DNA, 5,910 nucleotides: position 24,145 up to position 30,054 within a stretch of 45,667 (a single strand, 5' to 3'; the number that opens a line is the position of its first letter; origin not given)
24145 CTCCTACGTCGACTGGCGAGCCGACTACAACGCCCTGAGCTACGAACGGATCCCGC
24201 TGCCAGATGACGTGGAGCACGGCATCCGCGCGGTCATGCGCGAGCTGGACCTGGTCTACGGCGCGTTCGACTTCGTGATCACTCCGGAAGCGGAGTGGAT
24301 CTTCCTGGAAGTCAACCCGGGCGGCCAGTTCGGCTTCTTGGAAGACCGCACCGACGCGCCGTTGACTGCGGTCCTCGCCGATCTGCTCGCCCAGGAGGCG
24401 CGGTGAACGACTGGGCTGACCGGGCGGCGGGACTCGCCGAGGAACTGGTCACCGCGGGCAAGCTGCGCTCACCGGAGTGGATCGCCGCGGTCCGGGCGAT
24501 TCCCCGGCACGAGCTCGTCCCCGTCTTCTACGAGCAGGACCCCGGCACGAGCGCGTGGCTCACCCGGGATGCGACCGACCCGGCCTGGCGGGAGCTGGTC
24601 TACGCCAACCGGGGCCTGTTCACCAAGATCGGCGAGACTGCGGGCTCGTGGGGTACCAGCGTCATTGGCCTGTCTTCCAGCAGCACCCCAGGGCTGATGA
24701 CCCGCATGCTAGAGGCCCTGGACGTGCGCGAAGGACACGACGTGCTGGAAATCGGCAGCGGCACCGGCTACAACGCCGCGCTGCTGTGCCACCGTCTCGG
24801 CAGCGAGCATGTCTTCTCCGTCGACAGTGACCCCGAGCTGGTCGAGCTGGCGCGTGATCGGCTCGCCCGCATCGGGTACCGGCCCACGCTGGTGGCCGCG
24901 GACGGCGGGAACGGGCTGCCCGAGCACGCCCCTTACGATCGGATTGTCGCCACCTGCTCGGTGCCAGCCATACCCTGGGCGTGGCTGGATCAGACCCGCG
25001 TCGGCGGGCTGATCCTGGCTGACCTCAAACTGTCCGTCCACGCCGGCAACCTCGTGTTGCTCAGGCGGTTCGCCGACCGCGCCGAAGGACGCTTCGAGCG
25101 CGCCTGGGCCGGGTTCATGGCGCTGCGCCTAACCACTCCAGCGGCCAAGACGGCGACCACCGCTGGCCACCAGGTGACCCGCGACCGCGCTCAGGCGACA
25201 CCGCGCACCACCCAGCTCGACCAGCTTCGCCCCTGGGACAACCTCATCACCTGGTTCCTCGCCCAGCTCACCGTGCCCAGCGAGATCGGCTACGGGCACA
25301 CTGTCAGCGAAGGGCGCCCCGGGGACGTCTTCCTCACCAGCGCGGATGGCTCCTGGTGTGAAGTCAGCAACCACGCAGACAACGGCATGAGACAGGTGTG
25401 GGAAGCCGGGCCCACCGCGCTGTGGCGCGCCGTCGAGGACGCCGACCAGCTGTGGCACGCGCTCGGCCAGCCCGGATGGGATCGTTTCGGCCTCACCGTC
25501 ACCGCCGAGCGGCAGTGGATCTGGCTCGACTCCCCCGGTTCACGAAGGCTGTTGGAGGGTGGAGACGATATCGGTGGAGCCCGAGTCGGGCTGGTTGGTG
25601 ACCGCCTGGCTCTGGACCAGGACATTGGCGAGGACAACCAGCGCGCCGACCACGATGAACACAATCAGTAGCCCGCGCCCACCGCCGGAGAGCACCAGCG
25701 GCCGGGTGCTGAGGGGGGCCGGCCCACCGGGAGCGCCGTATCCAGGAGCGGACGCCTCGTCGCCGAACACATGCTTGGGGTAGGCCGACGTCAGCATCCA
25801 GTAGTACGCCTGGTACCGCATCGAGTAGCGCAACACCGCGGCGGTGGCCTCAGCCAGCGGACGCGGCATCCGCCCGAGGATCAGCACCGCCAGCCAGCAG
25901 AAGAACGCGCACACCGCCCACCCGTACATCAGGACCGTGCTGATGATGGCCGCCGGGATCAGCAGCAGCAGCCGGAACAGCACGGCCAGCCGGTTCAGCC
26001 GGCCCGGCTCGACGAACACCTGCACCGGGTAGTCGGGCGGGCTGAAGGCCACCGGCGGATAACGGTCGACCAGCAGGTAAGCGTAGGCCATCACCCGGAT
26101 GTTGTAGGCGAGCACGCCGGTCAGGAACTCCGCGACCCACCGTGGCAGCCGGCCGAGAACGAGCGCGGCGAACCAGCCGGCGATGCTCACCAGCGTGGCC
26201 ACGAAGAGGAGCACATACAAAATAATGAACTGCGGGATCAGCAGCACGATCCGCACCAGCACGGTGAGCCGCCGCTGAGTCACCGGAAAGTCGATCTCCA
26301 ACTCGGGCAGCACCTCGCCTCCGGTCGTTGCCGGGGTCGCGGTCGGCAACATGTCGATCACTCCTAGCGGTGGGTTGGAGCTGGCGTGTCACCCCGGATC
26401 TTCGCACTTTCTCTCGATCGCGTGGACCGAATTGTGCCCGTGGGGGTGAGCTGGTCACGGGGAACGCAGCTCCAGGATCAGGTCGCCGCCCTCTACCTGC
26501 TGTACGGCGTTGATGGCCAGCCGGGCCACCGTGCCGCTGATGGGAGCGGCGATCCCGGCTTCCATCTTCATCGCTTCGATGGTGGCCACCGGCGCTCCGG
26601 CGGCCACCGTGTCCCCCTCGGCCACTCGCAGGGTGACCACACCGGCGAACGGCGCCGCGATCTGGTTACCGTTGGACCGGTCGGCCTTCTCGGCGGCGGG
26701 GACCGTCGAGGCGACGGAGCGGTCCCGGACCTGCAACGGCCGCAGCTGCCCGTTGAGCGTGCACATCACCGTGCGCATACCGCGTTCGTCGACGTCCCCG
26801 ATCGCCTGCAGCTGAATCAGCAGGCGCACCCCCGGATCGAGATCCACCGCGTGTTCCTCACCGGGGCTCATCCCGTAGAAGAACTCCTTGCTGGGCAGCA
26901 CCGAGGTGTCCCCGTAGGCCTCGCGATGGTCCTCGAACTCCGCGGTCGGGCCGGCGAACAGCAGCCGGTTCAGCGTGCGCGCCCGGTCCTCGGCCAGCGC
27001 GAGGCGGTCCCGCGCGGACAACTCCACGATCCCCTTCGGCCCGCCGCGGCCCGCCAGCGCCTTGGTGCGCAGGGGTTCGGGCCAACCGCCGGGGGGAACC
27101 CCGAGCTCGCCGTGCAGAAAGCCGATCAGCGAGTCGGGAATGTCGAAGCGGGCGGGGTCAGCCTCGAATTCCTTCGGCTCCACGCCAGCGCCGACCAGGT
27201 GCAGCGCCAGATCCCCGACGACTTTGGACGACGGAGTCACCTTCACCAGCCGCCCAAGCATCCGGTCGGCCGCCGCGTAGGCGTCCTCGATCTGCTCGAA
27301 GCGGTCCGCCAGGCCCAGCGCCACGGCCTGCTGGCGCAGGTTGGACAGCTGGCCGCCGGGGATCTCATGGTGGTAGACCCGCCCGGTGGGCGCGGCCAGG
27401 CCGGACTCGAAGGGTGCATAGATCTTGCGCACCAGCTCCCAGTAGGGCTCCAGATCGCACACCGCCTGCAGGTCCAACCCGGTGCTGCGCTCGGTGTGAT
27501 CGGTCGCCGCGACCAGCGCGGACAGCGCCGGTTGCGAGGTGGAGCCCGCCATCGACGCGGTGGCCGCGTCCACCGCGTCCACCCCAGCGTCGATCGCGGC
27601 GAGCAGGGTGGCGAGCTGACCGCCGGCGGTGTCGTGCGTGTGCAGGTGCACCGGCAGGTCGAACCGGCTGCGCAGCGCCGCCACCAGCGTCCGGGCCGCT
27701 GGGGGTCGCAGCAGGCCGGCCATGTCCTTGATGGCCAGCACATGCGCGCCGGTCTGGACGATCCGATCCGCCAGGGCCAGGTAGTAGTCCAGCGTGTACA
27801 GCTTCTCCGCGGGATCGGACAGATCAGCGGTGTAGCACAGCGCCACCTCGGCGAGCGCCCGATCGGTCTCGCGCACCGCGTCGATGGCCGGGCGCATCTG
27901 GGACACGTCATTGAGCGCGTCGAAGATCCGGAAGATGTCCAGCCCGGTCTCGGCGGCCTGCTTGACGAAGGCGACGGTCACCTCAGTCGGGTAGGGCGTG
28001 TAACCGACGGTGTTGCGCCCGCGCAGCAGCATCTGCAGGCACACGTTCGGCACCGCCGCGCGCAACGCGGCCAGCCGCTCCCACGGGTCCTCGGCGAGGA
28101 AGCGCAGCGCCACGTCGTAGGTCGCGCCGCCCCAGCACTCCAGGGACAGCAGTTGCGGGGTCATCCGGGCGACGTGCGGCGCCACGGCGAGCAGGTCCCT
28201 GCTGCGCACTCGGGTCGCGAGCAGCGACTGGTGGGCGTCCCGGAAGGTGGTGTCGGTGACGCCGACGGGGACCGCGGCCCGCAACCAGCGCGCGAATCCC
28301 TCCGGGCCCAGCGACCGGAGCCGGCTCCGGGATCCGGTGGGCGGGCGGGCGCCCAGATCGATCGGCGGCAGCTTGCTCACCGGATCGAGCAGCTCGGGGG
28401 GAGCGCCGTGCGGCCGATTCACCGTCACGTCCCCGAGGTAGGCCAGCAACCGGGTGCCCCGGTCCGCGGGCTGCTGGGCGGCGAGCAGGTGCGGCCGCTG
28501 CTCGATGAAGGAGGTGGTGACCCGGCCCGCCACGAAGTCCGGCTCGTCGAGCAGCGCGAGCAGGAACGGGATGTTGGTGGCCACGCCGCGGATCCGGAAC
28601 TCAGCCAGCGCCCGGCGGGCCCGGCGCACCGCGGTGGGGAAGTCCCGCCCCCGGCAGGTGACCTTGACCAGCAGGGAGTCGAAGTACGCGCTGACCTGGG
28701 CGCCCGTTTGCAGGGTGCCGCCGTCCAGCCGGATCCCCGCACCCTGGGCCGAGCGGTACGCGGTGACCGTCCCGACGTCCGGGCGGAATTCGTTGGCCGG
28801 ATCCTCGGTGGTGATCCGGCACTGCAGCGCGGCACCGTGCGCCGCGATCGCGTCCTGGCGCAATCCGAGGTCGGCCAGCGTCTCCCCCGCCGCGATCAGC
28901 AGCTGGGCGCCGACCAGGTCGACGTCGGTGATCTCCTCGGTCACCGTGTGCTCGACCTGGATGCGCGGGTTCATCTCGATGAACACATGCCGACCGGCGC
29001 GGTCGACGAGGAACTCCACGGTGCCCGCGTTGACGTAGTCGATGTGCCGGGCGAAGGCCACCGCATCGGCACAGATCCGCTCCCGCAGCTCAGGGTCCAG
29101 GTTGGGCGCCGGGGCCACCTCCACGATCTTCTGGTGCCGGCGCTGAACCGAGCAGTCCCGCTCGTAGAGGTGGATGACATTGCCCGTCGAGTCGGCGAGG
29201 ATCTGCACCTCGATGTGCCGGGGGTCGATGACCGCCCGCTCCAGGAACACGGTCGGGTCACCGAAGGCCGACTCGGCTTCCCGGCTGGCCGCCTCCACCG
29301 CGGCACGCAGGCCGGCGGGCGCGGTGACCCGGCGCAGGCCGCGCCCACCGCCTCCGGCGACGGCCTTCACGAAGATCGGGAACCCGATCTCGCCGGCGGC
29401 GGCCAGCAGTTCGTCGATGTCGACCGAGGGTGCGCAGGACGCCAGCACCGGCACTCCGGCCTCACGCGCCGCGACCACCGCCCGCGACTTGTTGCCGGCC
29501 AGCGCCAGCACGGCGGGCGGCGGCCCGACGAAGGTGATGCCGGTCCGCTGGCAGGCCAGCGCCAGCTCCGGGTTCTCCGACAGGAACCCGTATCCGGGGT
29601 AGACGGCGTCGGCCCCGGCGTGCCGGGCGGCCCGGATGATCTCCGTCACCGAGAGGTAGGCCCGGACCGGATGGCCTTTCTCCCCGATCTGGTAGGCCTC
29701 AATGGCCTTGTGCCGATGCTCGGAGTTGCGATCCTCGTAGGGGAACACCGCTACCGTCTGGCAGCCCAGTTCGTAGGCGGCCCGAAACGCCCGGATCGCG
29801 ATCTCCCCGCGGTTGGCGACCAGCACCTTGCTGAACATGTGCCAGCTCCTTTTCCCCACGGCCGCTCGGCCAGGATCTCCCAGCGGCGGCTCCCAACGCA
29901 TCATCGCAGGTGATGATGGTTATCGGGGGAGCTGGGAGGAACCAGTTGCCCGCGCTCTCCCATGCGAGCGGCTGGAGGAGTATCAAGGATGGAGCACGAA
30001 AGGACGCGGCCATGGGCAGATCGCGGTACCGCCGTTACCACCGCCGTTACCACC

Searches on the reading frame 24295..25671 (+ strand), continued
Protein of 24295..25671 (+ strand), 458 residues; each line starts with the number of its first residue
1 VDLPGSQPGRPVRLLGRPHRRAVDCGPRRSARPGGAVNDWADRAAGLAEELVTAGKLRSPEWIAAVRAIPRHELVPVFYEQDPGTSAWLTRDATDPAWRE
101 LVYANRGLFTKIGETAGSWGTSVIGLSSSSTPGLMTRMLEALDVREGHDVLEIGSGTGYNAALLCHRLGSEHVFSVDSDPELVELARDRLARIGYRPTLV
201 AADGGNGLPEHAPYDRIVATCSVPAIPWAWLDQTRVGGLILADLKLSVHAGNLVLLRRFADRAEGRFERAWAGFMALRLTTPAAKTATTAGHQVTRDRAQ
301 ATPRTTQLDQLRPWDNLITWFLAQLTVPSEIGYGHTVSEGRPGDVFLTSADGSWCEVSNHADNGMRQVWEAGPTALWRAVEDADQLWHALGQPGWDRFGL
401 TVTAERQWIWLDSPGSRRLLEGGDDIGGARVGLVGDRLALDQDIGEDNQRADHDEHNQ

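Call 84: fold_search(model_id=the predicted structure, library=pdb)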
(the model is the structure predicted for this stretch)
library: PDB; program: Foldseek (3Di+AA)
matches with E <= 10: 1942; with E <= 0.001: 595
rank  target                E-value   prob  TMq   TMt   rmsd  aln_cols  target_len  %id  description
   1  1dl5_A                6.7e-18  1.00  0.48  0.62   9.8       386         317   20  PROTEIN-L-ISOASPARTATE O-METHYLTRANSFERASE (released 2000-12-08)
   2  1dl5_B                1.5e-17  1.00  0.48  0.62   8.7       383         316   21  PROTEIN-L-ISOASPARTATE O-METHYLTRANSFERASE (released 2000-12-08)
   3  2yxe_B                1.4e-16  1.00  0.45  0.87   2.2       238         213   27  Crystal structure of L-isoaspartyl protein carboxyl methyltranferase (released 2007-10-30)
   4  2yxe_A                3.9e-16  1.00  0.44  0.84   4.1       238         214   26  Crystal structure of L-isoaspartyl protein carboxyl methyltranferase (released 2007-10-30)
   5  1jg1                  6.2e-16  1.00  0.43  0.83   2.2       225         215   24  Crystal Structure of L-isoaspartyl (D-aspartyl) O-methyltransferase with S-ADENOSYL-L-HOMOCYSTEINE (released 2001-11-16)
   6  4o29                  6.6e-16  1.00  0.43  0.85   3.5       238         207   24  PROTEIN-L-ISOASPARTATE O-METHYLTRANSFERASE from Pyrobaculum aerophilum in COMPLEX WITH S-ADENOSYL-L-HOMOCYSTEINE (released 2014-01-15)
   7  3lbf_A                4.5e-14  1.00  0.43  0.84   3.1       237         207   24  Crystal structure of Protein L-isoaspartyl methyltransferase from Escherichia coli (released 2010-09-08)
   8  8qby_t                1.6e-13  1.00  0.43  0.82   3.7       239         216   23  Respiratory complex I from Paracoccus denitrificans in MSP2N2 nanodiscs (released 2024-09-11)
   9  3lbf_D                4.1e-13  1.00  0.40  0.83   4.1       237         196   23  Crystal structure of Protein L-isoaspartyl methyltransferase from Escherichia coli (released 2010-09-08)
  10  4l7v                  2.1e-12  1.00  0.38  0.84   3.7       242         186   22  Crystal structure of Protein L-isoaspartyl-O-methyltransferase of Vibrio cholerae (released 2014-06-18)
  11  1kr5                  4.4e-12  1.00  0.39  0.73   5.4       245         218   19  Crystal structure of human L-isoaspartyl methyltransferase (released 2002-02-08)
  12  1vbf_A                1.1e-11  1.00  0.39  0.72   6.1       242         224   20  Crystal structure of protein L-isoaspartate O-methyltransferase homologue from Sulfolobus tokodaii (released 2004-08-10)
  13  1i1n                  2.0e-11  1.00  0.41  0.76   4.4       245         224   19  HUMAN PROTEIN L-ISOASPARTATE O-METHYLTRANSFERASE WITH S-ADENOSYL HOMOCYSTEINE (released 2002-03-13)
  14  1vbf_B                4.5e-11  1.00  0.39  0.71   6.2       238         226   20  Crystal structure of protein L-isoaspartate O-methyltransferase homologue from Sulfolobus tokodaii (released 2004-08-10)
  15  1r18                  7.2e-11  1.00  0.37  0.69   5.7       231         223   17  Drosophila protein isoaspartyl methyltransferase with S-adenosyl-L-homocysteine (released 2003-12-09)
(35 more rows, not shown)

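Call 85: search_protein_families(library=ncbifam, proteins=[L018:514-3063:-], max_evalue=0.001)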
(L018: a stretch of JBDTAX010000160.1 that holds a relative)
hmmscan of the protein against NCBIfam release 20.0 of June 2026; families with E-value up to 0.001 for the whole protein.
L018:514-3063:- (849 aa): 0 families

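Call 93: search_protein_families(library=padloc, proteins=[window:24403-25671:+], max_evalue=0.001)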
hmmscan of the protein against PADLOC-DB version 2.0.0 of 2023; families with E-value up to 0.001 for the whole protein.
window:24403-25671:+ (422 aa): 1 family
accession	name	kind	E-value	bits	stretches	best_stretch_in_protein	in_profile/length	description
PDLC04134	mad2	-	1.8e-17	61.3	1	101-214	282-402/492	mads_2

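Call 98: find_related_loci(query=A1, collection=viral_contigs, flank=10000)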
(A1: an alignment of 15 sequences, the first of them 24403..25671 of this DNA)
Query A1 (422 aa) in viral_contigs; peptide patterns used: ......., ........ (x = any residue, [..] = any of these).
55 stretches matched a pattern; 20 encode a relative of the query (tblastn E <= 1e-3); 20 distinct loci.
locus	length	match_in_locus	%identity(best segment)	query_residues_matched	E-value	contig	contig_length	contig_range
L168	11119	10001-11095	47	2-380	1e-89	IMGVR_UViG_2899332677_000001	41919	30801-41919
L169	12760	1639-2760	53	3-382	6e-111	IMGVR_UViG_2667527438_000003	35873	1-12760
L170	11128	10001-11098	43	1-378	6e-86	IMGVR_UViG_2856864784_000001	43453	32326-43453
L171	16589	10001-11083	44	3-378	2e-83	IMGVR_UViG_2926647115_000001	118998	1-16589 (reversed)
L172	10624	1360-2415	39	11-378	1e-61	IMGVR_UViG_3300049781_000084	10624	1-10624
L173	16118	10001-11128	40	9-381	2e-58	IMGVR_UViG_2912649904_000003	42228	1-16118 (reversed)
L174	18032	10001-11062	42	9-363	3e-58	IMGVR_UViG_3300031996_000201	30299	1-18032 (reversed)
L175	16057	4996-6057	42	9-363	3e-58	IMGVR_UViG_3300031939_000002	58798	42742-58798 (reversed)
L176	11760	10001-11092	38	2-378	1e-54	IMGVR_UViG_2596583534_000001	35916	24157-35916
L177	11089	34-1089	36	11-382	6e-51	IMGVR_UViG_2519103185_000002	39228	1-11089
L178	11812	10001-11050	39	11-380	6e-50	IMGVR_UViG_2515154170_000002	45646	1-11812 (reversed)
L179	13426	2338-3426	35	26-380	8e-49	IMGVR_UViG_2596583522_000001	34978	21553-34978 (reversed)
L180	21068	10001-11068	40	4-377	2e-60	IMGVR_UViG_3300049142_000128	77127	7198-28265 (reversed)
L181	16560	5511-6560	37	11-380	2e-47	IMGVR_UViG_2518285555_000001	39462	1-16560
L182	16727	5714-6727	37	11-371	2e-46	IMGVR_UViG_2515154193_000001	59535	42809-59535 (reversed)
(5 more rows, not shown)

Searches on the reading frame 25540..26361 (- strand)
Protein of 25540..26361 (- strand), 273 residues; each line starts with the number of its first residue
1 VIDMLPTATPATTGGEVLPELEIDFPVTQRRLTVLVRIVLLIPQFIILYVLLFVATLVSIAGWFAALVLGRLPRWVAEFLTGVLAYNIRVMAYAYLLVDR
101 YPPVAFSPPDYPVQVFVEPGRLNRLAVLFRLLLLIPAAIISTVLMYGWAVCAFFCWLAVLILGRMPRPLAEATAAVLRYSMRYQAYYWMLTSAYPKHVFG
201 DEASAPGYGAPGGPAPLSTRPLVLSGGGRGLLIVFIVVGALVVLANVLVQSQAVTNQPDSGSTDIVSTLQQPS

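Call 6: search_protein_families(library=pfam, proteins=[window:25540-26361:-], max_evalue=0.01)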
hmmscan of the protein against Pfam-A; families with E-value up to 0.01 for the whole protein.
window:25540-26361:- (273 aa): 1 family
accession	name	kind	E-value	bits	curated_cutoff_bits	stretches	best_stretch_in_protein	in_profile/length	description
PF14333.11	DUF4389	-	2.8e-27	94.9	25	2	124-196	1-73/76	Domain of unknown function (DUF4389)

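Call 34: search_protein_families(library=padloc, proteins=[window:25540-26361:-], max_evalue=0.001)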
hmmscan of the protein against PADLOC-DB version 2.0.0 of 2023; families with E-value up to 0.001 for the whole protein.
window:25540-26361:- (273 aa): 0 families

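Call 85: search_protein_families(library=ncbifam, proteins=[window:25540-26361:-], max_evalue=0.001)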
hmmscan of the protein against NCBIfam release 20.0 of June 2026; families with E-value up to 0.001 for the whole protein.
window:25540-26361:- (273 aa): 0 families

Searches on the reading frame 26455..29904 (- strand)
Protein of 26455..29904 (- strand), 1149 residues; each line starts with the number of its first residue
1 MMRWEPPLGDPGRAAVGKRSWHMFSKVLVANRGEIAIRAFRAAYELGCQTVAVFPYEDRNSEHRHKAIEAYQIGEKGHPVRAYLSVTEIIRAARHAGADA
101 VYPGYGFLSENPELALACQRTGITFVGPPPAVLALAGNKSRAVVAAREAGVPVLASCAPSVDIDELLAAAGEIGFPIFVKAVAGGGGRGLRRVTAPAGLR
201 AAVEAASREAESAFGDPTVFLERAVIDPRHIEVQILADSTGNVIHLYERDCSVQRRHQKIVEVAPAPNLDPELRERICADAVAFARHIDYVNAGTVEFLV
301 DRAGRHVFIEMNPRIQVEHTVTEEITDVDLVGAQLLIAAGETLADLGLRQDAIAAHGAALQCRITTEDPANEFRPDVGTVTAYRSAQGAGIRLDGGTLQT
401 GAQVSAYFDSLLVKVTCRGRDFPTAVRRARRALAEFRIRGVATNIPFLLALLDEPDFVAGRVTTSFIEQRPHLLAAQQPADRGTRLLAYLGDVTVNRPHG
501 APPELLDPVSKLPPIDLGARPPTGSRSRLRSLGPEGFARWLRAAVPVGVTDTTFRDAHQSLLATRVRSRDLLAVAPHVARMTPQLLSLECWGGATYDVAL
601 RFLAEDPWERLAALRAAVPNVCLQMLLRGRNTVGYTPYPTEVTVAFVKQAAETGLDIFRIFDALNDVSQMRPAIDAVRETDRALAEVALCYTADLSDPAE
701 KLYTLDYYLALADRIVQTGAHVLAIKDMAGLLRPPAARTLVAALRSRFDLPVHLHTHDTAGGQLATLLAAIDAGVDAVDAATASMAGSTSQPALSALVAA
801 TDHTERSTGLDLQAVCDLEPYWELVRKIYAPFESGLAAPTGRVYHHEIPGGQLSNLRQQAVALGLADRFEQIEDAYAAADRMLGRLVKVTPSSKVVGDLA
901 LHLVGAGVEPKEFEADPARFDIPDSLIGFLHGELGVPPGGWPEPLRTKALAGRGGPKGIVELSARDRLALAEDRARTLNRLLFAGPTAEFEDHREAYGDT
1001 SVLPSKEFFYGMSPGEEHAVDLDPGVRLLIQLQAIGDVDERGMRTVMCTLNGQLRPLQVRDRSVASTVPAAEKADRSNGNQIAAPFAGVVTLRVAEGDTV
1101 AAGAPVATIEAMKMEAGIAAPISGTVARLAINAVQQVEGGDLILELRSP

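Call 6: search_protein_families(library=pfam, proteins=[window:26455-29904:-], max_evalue=0.01)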
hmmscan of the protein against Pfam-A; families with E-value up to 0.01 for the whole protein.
window:26455-29904:- (1149 aa): 13 families
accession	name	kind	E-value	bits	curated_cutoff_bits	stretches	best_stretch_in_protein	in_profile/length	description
PF02786.22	CPSase_L_D2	-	4.6e-67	226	19.8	1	139-344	2-209/211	Carbamoyl-phosphate synthase L chain, ATP binding domain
PF02436.23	PYC_OADA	-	1.4e-54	185.3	27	1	843-1030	1-200/201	Conserved carboxylase domain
PF00289.28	Biotin_carb_N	-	3.1e-38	131.1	25.5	1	23-133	1-110/110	Biotin carboxylase, N-terminal domain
PF02785.25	Biotin_carb_C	-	4.2e-34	117.3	32.4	1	361-469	1-108/108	Biotin carboxylase C-terminal domain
PF00364.28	Biotin_lipoyl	-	3.6e-13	49.6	22.1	1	1087-1146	8-73/73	Biotin-requiring enzyme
PF00682.25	HMGL-like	-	3.7e-13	49.9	29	1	647-819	78-257/260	HMGL-like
PF07478.18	Dala_Dala_lig_C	-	6.3e-08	32.8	24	1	170-313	32-174/204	D-ala D-ala ligase C-terminus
PF02222.28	ATP-grasp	-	4.3e-06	26.9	27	1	147-315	4-163/179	ATP-grasp domain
PF13533.13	Biotin_lipoyl_2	-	2.3e-05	24.5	29.8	0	1118-1146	3-31/32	Biotin-lipoyl like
PF13437.12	HlyD_3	-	0.00043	21.4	22.2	0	1082-1111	2-32/106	HlyD family secretion protein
PF01597.25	GCV_H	-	0.004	17.5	22.2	0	1095-1128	40-73/122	Glycine cleavage H-protein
PF13375.12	RnfC_N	-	0.0057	17.1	25.6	0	1093-1135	45-86/101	RnfC Barrel sandwich hybrid domain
PF16576.10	HlyD_D23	-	0.0076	16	30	0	1052-1112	84-142/214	Barrel-sandwich domain of CusB or HlyD membrane-fusion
